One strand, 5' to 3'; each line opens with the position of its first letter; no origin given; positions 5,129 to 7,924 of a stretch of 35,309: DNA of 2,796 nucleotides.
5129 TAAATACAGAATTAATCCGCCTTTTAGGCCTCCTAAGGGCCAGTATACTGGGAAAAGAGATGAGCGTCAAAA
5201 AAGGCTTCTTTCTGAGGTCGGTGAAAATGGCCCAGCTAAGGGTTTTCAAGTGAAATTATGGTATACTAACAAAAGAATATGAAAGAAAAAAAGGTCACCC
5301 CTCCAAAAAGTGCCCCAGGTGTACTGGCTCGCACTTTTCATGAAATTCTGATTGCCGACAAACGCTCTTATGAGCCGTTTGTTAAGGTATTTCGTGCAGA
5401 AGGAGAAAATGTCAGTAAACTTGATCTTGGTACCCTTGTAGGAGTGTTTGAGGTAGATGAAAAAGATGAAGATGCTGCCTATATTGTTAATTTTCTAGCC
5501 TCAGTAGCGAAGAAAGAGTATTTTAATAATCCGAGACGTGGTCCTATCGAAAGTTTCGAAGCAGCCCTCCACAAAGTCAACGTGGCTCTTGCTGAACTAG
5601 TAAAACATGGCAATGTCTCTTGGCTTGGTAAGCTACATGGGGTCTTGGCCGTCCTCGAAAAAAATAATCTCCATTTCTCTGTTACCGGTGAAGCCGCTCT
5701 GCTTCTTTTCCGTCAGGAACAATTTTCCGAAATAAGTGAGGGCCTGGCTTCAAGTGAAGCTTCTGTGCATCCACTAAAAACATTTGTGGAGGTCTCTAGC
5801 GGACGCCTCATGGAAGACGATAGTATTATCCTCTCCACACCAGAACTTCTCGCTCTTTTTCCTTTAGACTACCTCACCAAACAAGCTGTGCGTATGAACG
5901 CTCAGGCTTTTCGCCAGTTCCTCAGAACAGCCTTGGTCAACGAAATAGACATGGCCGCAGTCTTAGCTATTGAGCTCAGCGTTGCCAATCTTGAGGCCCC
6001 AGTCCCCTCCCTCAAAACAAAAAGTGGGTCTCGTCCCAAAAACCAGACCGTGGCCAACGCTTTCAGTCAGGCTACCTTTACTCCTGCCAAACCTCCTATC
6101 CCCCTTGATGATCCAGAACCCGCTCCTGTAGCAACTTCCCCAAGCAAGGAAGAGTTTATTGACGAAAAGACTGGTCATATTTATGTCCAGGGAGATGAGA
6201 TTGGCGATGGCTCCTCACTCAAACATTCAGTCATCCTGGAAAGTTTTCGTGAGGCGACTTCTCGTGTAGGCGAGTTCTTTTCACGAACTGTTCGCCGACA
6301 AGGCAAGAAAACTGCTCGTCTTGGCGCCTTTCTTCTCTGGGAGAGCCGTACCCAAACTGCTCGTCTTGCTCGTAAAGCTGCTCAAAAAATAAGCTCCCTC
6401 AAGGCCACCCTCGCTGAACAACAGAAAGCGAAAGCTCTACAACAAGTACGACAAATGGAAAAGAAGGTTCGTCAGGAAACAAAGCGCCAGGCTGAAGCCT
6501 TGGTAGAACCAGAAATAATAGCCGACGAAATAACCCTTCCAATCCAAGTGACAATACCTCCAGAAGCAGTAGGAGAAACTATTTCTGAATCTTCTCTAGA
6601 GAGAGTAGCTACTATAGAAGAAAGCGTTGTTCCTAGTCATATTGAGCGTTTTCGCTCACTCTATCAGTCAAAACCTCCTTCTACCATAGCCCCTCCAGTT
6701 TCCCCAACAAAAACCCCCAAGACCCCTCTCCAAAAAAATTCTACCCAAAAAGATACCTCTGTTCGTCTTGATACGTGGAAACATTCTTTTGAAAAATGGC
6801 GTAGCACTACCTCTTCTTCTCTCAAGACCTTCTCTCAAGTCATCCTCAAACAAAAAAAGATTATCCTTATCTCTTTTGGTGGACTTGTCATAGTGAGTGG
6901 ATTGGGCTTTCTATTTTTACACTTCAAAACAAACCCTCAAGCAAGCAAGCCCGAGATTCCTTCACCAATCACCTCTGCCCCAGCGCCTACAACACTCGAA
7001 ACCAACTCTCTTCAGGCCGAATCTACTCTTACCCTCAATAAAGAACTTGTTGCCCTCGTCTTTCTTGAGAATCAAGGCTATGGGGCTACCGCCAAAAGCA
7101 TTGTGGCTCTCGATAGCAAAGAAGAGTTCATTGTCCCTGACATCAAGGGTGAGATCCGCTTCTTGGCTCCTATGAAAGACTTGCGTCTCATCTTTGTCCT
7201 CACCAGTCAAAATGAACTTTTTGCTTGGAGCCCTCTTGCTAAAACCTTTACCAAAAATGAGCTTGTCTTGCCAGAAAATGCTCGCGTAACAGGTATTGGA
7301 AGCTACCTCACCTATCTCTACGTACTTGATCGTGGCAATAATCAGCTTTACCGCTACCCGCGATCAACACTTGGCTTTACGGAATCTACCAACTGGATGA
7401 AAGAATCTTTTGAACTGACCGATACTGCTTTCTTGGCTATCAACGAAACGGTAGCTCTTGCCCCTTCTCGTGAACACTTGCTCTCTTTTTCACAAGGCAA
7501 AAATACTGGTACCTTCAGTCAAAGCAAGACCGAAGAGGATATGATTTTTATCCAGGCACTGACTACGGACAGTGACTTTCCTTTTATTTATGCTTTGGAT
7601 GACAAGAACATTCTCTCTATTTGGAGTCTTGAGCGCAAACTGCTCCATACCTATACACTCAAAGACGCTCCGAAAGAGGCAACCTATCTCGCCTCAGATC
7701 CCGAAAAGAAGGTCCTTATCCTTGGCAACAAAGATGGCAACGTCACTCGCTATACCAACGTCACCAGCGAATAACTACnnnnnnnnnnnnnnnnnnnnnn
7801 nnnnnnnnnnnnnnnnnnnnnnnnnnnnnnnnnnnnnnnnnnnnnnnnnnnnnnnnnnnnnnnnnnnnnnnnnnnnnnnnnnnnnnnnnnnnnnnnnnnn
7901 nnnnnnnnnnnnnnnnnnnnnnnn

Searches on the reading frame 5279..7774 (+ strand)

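Call 4: search_protein_families(library=pfam, proteins=[window:5279-7774:+], max_evalue=0.01)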
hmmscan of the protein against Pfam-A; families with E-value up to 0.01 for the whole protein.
window:5279-7774:+ (831 aa): 1 family
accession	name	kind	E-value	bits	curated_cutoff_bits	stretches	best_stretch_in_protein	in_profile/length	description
PF04502.18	Saf4_Yju2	-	0.0039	17.3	27.8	1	347-524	122-271/332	Saf4/Yju2 protein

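Call 5: search_protein_families(library=ncbifam, proteins=[window:5279-7774:+], max_evalue=0.01)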
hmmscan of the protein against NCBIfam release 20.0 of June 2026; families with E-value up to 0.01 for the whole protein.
window:5279-7774:+ (831 aa): 0 families
